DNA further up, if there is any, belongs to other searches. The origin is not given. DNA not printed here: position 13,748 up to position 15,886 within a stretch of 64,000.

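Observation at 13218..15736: Intact GlgX/isoamylase-like gene with all GH13 catalytic residues replaced, translationally coupled to TraX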

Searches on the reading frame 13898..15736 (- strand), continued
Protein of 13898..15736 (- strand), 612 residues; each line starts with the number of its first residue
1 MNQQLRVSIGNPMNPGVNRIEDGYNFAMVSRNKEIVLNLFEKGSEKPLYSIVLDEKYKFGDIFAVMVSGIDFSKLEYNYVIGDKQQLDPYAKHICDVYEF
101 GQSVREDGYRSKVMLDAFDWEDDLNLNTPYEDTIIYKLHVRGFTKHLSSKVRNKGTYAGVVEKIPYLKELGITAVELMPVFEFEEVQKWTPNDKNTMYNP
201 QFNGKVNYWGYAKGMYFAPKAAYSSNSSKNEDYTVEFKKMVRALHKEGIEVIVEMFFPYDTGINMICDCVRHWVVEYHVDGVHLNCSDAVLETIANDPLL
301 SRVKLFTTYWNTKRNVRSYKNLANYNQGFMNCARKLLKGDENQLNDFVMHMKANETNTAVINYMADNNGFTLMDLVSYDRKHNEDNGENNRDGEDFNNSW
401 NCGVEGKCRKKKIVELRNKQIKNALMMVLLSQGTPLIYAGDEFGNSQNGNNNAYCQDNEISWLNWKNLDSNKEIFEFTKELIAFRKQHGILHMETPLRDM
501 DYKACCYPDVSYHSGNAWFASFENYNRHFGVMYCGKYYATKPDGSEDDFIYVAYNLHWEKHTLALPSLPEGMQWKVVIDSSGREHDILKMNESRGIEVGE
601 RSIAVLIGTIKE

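Call 93: find_homologous_proteins(query=A3, max_evalue=1e-50)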
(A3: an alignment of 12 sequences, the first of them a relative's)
Query A3 (12 sequences) (675 aa, profile of the alignment): 8000 proteins with E <= 1e-50 among 8000 candidates; the best 120 are listed.
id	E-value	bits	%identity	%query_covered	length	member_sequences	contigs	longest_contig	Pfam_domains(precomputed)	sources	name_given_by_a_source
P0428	0.0e+0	1246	66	100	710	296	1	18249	PF02922.25,PF00128.32,PF21156.4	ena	-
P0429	0.0e+0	1231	64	100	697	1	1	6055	PF02922.25,PF00128.32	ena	-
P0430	0.0e+0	1230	67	100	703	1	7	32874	PF02922.25,PF00128.32,PF21156.4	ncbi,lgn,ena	-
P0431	0.0e+0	1230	67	100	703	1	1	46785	PF02922.25,PF00128.32,PF21156.4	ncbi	-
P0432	0.0e+0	1229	67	100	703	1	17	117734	PF02922.25,PF00128.32,PF21156.4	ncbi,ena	-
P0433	0.0e+0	1228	68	100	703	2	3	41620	PF02922.25,PF00128.32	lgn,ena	-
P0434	0.0e+0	1228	67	100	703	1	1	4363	PF02922.25,PF00128.32,PF21156.4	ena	-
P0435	0.0e+0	1227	70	100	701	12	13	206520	PF02922.25,PF00128.32,PF21156.4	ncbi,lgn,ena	-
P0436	0.0e+0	1227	65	100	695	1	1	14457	PF02922.25,PF00128.32,PF21156.4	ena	-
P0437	0.0e+0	1227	65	100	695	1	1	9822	PF02922.25,PF00128.32,PF21156.4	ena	-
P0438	0.0e+0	1226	65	100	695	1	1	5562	PF02922.25,PF00128.32,PF21156.4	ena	-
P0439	0.0e+0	1226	65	100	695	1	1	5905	PF02922.25,PF00128.32,PF21156.4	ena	-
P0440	0.0e+0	1226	65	100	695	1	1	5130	PF02922.25,PF00128.32,PF21156.4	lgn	-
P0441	0.0e+0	1226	65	100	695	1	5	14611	PF02922.25,PF00128.32,PF21156.4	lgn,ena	-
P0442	0.0e+0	1226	61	100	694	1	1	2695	PF02922.25,PF00128.32,PF21331.5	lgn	-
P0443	0.0e+0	1226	61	100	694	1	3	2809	PF02922.25,PF00128.32,PF21331.5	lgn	-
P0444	0.0e+0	1226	61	100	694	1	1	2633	PF02922.25,PF00128.32,PF21331.5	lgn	-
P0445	0.0e+0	1226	65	100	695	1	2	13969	PF02922.25,PF00128.32,PF21156.4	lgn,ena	-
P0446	0.0e+0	1226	61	100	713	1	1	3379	PF02922.25,PF00128.32,PF21331.5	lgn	-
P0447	0.0e+0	1226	-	-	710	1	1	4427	PF02922.25,PF00128.32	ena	-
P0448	0.0e+0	1226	65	100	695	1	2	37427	PF02922.25,PF00128.32,PF21156.4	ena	-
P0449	0.0e+0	1226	65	100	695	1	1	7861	PF02922.25,PF00128.32,PF21156.4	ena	-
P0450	0.0e+0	1226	65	100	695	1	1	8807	PF02922.25,PF00128.32,PF21156.4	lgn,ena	-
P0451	0.0e+0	1226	61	100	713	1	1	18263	PF02922.25,PF00128.32,PF21331.5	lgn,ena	-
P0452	0.0e+0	1226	65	100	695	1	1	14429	PF02922.25,PF00128.32,PF21156.4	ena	-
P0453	0.0e+0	1226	65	100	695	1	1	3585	PF02922.25,PF00128.32,PF21156.4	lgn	-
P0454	0.0e+0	1226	65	100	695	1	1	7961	PF02922.25,PF00128.32,PF21156.4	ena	-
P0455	0.0e+0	1226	61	100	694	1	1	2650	PF02922.25,PF00128.32,PF21331.5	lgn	-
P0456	0.0e+0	1226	65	100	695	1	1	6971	PF02922.25,PF00128.32,PF21156.4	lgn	-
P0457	0.0e+0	1226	65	100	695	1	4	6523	PF02922.25,PF00128.32,PF21156.4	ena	-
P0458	0.0e+0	1226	65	100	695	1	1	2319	PF02922.25,PF00128.32,PF21156.4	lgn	-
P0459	0.0e+0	1226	65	100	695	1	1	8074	PF02922.25,PF00128.32,PF21156.4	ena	-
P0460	0.0e+0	1226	65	100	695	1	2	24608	PF02922.25,PF00128.32,PF21156.4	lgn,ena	-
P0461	0.0e+0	1226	65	100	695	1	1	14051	PF02922.25,PF00128.32,PF21156.4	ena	-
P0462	0.0e+0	1226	65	100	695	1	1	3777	PF02922.25,PF00128.32,PF21156.4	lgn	-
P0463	0.0e+0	1226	65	100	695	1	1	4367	PF02922.25,PF00128.32,PF21156.4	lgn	-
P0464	0.0e+0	1226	65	100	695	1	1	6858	PF02922.25,PF00128.32,PF21156.4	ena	-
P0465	0.0e+0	1226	65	100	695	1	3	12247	PF02922.25,PF00128.32,PF21156.4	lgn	-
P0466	0.0e+0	1226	65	100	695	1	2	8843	PF02922.25,PF00128.32,PF21156.4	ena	-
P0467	0.0e+0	1226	67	100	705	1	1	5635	PF02922.25,PF00128.32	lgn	-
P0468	0.0e+0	1226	61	100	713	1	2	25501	PF02922.25,PF00128.32,PF21331.5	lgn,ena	-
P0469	0.0e+0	1226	65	100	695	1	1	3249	PF02922.25,PF00128.32,PF21156.4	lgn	-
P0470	0.0e+0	1226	65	100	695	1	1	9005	PF02922.25,PF00128.32,PF21156.4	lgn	-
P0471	0.0e+0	1226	65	100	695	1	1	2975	PF02922.25,PF00128.32,PF21156.4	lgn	-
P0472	0.0e+0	1226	65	100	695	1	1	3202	PF02922.25,PF00128.32,PF21156.4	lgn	-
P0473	0.0e+0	1226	61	100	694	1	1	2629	PF02922.25,PF00128.32,PF21331.5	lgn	-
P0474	0.0e+0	1226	65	100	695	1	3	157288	PF02922.25,PF00128.32,PF21156.4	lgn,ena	-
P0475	0.0e+0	1226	65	100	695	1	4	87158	PF02922.25,PF00128.32,PF21156.4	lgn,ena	-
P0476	0.0e+0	1226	65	100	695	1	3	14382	PF02922.25,PF00128.32,PF21156.4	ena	-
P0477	0.0e+0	1226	65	100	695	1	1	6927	PF02922.25,PF00128.32,PF21156.4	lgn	-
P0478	0.0e+0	1226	65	100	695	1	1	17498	PF02922.25,PF00128.32,PF21156.4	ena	-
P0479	0.0e+0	1226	65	100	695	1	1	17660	PF02922.25,PF00128.32,PF21156.4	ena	-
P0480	0.0e+0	1226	65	100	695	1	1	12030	PF02922.25,PF00128.32,PF21156.4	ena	-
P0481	0.0e+0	1226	65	100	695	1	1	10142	PF02922.25,PF00128.32,PF21156.4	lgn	-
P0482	0.0e+0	1226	65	100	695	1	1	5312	PF02922.25,PF00128.32,PF21156.4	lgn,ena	-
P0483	0.0e+0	1226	65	100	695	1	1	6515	PF02922.25,PF00128.32,PF21156.4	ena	-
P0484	0.0e+0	1226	65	100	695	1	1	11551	PF02922.25,PF00128.32,PF21156.4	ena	-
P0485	0.0e+0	1226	65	100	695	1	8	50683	PF02922.25,PF00128.32,PF21156.4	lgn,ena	-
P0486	0.0e+0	1226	65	100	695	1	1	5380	PF02922.25,PF00128.32,PF21156.4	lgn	-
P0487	0.0e+0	1226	61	100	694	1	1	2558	PF02922.25,PF00128.32,PF21331.5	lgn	-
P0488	0.0e+0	1225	65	100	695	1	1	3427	PF02922.25,PF00128.32,PF21156.4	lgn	-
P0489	0.0e+0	1225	65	100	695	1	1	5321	PF02922.25,PF00128.32,PF21156.4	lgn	-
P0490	0.0e+0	1225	65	100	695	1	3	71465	PF02922.25,PF00128.32,PF21156.4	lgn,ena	-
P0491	0.0e+0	1225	65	100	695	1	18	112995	PF02922.25,PF00128.32,PF21156.4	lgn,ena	-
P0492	0.0e+0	1225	65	100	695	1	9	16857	PF02922.25,PF00128.32,PF21156.4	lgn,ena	-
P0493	0.0e+0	1225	65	100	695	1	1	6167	PF02922.25,PF00128.32,PF21156.4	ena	-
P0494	0.0e+0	1225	65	100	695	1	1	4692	PF02922.25,PF00128.32,PF21156.4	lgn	-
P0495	0.0e+0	1225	61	100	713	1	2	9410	PF02922.25,PF00128.32,PF21331.5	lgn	-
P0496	0.0e+0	1225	65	100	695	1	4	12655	PF02922.25,PF00128.32,PF21156.4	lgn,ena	-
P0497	0.0e+0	1225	65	100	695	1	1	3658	PF02922.25,PF00128.32,PF21156.4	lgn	-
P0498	0.0e+0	1225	66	100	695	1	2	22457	PF02922.25,PF00128.32,PF21156.4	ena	-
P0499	0.0e+0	1225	65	100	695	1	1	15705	PF02922.25,PF00128.32,PF21156.4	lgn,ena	-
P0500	0.0e+0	1225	65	100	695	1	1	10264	PF02922.25,PF00128.32,PF21156.4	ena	-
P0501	0.0e+0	1225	65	100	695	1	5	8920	PF02922.25,PF00128.32,PF21156.4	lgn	-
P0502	0.0e+0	1225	65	100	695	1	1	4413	PF02922.25,PF00128.32,PF21156.4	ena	-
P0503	0.0e+0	1225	65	100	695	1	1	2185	PF02922.25,PF00128.32,PF21156.4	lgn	-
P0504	0.0e+0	1225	65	100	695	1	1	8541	PF02922.25,PF00128.32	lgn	-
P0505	0.0e+0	1225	65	100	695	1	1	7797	PF02922.25,PF00128.32,PF21156.4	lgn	-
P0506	0.0e+0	1225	-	-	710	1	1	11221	PF02922.25,PF00128.32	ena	-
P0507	0.0e+0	1225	65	100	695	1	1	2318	PF02922.25,PF00128.32,PF21156.4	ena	-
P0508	0.0e+0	1225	65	100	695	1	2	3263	PF02922.25,PF00128.32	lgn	-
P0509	0.0e+0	1225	65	100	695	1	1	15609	PF02922.25,PF00128.32,PF21156.4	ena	-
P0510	0.0e+0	1225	65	100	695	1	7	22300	PF02922.25,PF00128.32,PF21156.4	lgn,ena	-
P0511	0.0e+0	1225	65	100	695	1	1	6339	PF02922.25,PF00128.32,PF21156.4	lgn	-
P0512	0.0e+0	1225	65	100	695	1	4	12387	PF02922.25,PF00128.32,PF21156.4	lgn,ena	-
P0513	0.0e+0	1225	65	100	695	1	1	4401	PF02922.25,PF00128.32,PF21156.4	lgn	-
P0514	0.0e+0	1225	-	-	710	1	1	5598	PF02922.25,PF00128.32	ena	-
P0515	0.0e+0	1225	65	100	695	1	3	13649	PF02922.25,PF00128.32,PF21156.4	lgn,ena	-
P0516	0.0e+0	1225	65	100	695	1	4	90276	PF02922.25,PF00128.32,PF21156.4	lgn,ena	-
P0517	0.0e+0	1225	65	100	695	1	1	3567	PF02922.25,PF00128.32,PF21156.4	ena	-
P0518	0.0e+0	1225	65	100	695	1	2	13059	PF02922.25,PF00128.32,PF21156.4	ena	-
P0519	0.0e+0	1225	65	100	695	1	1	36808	PF02922.25,PF00128.32,PF21156.4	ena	-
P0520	0.0e+0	1225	65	100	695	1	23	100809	PF02922.25,PF00128.32,PF21156.4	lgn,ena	-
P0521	0.0e+0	1225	65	100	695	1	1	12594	PF02922.25,PF00128.32,PF21156.4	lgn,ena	-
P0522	0.0e+0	1225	65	100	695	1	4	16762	PF02922.25,PF00128.32,PF21156.4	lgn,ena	-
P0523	0.0e+0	1225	65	100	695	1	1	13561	PF02922.25,PF00128.32,PF21156.4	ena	-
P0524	0.0e+0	1225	-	-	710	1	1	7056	PF02922.25,PF00128.32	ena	-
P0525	0.0e+0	1225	65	100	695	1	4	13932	PF02922.25,PF00128.32,PF21156.4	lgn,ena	-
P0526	0.0e+0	1225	65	100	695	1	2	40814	PF02922.25,PF00128.32,PF21156.4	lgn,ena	-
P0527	0.0e+0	1225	65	100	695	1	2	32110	PF02922.25,PF00128.32,PF21156.4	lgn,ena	-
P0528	0.0e+0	1225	65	100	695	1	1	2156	PF02922.25,PF00128.32,PF21156.4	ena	-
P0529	0.0e+0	1225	65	100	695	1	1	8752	PF02922.25,PF00128.32,PF21156.4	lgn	-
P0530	0.0e+0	1225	65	100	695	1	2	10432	PF02922.25,PF00128.32,PF21156.4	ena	-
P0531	0.0e+0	1225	65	100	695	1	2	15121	PF02922.25,PF00128.32,PF21156.4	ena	-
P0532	0.0e+0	1225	65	100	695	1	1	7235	PF02922.25,PF00128.32,PF21156.4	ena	-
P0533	0.0e+0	1225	66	100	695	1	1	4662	PF02922.25,PF00128.32,PF21156.4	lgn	-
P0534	0.0e+0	1225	65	100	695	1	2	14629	PF02922.25,PF00128.32,PF21156.4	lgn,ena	-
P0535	0.0e+0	1225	65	100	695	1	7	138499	PF02922.25,PF00128.32,PF21156.4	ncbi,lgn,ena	-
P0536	0.0e+0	1225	65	100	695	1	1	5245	PF02922.25,PF00128.32,PF21156.4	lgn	-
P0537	0.0e+0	1225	65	100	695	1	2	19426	PF02922.25,PF00128.32,PF21156.4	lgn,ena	-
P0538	0.0e+0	1225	65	100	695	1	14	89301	PF02922.25,PF00128.32,PF21156.4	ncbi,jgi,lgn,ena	-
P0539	0.0e+0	1225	65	100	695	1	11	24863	PF02922.25,PF00128.32,PF21156.4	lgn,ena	-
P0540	0.0e+0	1225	65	100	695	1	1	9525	PF02922.25,PF00128.32,PF21156.4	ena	-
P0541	0.0e+0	1225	65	100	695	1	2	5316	PF02922.25,PF00128.32,PF21156.4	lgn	-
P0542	0.0e+0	1225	65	100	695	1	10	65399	PF02922.25,PF00128.32,PF21156.4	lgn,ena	-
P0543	0.0e+0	1225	65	100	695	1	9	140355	PF02922.25,PF00128.32,PF21156.4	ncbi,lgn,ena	-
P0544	0.0e+0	1225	61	100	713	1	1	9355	PF02922.25,PF00128.32,PF21331.5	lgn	-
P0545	0.0e+0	1225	61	100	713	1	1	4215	PF02922.25,PF00128.32,PF21331.5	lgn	-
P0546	0.0e+0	1225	65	100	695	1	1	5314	PF02922.25,PF00128.32,PF21156.4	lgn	-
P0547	0.0e+0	1225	65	100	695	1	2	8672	PF02922.25,PF00128.32,PF21156.4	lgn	-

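Call 94: list_cluster_members(proteins=[P0435, P0538, P0430, P0432, P0543, P0535, P0431, P0451, P0428])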
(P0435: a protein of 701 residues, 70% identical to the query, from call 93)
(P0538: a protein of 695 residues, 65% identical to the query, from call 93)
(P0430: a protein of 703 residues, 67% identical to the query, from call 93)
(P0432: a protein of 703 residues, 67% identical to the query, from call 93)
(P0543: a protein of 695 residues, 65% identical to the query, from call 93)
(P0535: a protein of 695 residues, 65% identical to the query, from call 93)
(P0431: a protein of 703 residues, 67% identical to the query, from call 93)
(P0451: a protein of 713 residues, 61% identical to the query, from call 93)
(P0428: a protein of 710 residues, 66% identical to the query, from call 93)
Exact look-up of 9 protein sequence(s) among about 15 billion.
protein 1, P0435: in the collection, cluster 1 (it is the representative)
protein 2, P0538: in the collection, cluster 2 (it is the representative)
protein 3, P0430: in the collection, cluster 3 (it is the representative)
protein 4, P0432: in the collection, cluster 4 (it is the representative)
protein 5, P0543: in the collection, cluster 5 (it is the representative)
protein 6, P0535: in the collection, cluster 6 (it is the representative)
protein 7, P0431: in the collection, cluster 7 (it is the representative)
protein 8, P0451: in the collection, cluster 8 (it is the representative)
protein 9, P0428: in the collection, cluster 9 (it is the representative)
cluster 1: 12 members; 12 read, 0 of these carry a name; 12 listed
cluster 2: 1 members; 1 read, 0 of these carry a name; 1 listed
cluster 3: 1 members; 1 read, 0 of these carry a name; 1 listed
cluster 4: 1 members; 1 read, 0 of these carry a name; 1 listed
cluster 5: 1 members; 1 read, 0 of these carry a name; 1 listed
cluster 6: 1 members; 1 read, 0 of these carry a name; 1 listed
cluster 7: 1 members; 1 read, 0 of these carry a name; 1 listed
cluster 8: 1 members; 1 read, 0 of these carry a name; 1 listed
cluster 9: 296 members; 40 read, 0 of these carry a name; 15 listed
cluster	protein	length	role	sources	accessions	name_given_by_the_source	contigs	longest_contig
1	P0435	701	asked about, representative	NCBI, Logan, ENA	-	-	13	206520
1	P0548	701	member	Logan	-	-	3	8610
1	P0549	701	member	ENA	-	-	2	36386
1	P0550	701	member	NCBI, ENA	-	-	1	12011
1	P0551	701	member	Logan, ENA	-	-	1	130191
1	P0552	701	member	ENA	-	-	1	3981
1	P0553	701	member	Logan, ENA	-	-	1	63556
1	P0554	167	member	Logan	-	-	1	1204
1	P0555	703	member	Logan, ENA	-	-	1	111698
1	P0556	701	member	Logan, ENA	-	-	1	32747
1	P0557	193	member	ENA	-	-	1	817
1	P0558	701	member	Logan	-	-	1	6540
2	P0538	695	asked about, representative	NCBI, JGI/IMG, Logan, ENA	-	-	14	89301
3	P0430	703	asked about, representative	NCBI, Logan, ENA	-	-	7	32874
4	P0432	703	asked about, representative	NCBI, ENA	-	-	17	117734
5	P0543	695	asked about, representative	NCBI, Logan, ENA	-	-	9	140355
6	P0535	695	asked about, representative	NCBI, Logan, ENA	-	-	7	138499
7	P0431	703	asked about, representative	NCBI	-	-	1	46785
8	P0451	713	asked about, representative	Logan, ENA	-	-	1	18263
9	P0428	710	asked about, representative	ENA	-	-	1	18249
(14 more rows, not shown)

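Call 95: find_encoding_contigs(protein=window:13898-15736:-, flank=1000, max_places=3)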
Protein window:13898-15736:- (612 aa): no gene with exactly this product is on record in the collection.
